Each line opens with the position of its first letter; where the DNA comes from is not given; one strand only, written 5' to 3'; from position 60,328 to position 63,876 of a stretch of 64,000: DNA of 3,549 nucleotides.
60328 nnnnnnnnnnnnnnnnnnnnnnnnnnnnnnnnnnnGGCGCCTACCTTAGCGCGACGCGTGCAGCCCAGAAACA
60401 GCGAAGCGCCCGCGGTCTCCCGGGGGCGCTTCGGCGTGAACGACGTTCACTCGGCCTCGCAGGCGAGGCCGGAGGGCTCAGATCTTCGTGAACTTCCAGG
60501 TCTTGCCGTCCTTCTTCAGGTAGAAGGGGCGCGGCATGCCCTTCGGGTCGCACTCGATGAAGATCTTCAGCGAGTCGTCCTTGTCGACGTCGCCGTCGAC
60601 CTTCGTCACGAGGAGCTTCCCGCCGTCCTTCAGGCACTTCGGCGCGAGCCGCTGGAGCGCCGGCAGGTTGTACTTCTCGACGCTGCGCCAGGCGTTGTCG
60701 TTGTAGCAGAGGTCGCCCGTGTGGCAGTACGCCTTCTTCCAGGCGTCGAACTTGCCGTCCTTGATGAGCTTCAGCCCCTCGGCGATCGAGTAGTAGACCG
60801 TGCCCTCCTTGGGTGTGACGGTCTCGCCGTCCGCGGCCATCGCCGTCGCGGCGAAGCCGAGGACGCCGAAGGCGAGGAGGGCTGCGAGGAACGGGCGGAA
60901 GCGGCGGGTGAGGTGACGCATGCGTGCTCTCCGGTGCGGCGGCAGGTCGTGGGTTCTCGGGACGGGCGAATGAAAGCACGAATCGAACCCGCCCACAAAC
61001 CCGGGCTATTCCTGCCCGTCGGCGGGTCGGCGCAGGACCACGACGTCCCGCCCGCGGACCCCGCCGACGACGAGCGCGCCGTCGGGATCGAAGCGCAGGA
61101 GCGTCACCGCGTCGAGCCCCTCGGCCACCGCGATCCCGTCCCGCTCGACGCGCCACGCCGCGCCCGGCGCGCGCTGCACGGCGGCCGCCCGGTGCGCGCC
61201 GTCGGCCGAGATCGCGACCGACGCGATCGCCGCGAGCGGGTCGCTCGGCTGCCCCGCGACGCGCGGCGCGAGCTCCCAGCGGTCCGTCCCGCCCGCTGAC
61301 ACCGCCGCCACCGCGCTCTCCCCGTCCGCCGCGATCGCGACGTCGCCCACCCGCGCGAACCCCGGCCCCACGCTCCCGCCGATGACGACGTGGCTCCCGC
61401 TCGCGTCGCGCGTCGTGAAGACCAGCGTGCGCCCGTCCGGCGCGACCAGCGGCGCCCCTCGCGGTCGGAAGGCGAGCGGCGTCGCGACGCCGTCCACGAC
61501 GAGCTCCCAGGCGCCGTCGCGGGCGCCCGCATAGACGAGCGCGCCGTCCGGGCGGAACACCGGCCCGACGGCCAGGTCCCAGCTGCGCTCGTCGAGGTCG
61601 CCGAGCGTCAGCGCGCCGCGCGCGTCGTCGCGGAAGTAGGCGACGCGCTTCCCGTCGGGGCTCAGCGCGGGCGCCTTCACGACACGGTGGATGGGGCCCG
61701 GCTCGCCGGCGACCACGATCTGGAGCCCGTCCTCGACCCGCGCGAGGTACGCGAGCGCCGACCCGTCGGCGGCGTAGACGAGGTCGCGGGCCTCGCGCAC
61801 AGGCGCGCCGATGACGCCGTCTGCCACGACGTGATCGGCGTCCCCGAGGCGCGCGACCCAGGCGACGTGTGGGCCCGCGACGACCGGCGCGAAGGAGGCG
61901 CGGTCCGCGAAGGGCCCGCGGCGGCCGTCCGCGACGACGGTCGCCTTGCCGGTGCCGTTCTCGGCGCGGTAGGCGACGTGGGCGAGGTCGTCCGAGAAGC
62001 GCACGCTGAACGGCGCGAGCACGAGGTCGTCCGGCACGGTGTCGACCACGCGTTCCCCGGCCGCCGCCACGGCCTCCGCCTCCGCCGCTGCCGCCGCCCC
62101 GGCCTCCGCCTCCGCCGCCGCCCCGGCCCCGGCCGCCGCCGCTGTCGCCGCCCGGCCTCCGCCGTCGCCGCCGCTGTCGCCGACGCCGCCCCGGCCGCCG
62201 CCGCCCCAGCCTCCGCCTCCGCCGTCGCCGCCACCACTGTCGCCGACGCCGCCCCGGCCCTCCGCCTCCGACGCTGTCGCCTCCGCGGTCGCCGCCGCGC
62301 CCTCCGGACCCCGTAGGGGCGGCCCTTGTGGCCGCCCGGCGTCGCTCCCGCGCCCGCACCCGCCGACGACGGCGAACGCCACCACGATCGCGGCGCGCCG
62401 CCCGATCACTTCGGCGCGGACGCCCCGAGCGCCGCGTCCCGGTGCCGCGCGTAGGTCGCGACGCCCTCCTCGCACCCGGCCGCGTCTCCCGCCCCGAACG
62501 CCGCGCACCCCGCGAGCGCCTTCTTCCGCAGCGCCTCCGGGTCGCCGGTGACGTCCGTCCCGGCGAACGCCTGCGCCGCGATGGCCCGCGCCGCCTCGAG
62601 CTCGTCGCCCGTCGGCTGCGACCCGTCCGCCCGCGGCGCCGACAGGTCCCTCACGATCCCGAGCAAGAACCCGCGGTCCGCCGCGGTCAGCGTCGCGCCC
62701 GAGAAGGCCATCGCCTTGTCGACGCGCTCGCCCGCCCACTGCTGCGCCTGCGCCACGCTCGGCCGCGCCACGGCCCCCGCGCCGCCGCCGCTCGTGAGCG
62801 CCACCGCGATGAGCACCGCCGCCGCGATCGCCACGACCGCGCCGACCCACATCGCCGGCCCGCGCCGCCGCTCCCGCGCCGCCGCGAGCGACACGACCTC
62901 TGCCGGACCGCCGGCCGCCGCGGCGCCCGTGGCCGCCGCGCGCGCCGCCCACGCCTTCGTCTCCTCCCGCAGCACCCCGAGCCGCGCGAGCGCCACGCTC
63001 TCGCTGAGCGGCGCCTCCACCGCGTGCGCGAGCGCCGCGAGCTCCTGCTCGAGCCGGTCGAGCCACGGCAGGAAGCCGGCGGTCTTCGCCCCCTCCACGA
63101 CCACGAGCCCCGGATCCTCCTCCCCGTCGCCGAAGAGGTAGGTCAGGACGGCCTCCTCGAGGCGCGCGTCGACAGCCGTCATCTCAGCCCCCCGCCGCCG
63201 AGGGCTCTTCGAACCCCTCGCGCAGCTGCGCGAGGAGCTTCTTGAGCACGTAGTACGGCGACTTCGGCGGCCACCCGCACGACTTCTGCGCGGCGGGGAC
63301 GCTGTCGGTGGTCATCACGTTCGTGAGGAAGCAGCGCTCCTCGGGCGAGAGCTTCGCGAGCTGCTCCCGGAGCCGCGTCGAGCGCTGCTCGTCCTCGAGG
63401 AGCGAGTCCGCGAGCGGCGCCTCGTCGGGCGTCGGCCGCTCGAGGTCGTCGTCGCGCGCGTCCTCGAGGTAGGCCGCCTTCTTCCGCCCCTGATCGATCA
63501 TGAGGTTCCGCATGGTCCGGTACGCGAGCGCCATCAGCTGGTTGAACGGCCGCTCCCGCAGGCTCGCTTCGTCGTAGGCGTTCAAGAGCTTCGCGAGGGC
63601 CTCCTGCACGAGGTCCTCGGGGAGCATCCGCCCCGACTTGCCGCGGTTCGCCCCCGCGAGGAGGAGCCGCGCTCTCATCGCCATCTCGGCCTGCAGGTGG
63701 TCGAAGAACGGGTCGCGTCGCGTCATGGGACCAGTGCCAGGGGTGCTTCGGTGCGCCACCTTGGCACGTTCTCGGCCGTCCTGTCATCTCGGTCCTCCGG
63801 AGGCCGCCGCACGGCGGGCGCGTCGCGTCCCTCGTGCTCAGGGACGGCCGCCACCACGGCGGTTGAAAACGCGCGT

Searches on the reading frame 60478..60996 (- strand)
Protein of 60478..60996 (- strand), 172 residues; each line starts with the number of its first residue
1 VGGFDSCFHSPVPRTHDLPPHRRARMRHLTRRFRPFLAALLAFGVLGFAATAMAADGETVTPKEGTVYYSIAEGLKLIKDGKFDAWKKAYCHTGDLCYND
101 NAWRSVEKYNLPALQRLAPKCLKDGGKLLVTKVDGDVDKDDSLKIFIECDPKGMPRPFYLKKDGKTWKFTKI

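Call 9: search_protein_families(library=pfam, proteins=[window:60478-60996:-], max_evalue=0.01)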
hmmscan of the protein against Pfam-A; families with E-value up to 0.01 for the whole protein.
window:60478-60996:- (172 aa): 0 families

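Call 68: find_homologous_proteins(query=window:60478-60921:-, max_evalue=1e-10)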
Query window:60478-60921:- (147 aa): 4 proteins with E <= 1e-10 among 107 candidates.
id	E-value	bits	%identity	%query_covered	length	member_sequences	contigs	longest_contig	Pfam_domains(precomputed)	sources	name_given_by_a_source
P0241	8.8e-97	339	100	100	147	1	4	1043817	-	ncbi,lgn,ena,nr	ncbi:MAG: hypothetical protein KC635_08940 [Myxococcales bacterium]|nr:hypothetical protein [Myxococ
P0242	1.4e-71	257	76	100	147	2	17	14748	-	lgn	-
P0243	1.2e-44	170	63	84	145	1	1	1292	-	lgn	-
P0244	8.5e-41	157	52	86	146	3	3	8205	-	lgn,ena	-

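Call 69: find_encoding_contigs(protein=P0243, flank=10000, max_places=3)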
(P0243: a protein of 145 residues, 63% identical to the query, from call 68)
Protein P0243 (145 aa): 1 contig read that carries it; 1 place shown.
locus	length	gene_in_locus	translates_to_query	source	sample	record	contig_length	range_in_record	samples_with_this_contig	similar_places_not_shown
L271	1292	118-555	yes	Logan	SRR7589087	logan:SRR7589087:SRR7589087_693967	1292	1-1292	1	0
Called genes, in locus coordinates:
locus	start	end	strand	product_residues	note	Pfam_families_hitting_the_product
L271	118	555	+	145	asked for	-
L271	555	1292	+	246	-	?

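Call 70: find_encoding_contigs(protein=P0241, flank=10000, max_places=4)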
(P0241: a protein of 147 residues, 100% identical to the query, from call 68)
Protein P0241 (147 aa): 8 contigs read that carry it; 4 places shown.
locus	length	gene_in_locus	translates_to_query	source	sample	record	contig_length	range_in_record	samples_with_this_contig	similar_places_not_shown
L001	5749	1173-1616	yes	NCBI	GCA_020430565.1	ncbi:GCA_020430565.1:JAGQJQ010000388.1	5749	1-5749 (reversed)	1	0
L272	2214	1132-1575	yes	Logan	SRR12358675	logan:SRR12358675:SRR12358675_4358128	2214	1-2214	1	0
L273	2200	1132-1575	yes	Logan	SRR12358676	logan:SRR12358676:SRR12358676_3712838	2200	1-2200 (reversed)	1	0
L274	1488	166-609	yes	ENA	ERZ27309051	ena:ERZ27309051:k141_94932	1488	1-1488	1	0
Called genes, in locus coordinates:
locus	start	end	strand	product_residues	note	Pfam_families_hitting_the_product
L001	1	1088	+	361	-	PF07676:PD40 (faint)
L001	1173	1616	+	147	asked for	-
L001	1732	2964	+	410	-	PF00069:Pkinase, PF07714:PK_Tyr_Ser-Thr, PF01636:APH (faint)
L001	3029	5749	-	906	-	?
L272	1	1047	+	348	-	?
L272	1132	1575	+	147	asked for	-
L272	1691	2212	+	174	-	?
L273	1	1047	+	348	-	?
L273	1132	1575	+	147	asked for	-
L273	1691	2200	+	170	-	?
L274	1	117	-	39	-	?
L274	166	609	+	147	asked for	-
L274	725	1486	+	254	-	?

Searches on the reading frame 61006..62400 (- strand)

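Call 43: search_protein_families(library=pfam, proteins=[window:61006-62400:-], max_evalue=0.001)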
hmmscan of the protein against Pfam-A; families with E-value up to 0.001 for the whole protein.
window:61006-62400:- (464 aa): 1 family
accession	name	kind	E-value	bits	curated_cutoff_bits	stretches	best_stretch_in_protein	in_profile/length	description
PF07676.18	PD40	-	1.5e-09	38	20.9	0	243-258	13-28/38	WD40-like Beta Propeller Repeat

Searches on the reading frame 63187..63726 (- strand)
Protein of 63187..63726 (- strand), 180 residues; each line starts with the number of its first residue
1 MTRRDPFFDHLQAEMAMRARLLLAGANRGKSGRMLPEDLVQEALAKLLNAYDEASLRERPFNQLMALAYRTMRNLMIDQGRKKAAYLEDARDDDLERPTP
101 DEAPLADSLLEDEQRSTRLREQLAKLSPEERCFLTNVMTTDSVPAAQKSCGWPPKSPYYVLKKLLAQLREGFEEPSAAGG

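Call 43: search_protein_families(library=pfam, proteins=[window:63187-63726:-], max_evalue=0.001)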
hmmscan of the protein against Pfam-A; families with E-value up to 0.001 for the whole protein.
window:63187-63726:- (180 aa): 1 family
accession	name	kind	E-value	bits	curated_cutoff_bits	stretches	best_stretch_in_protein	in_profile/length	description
PF04542.20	Sigma70_r2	-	8.8e-05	22.7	24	1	28-84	15-69/71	Sigma-70 region 2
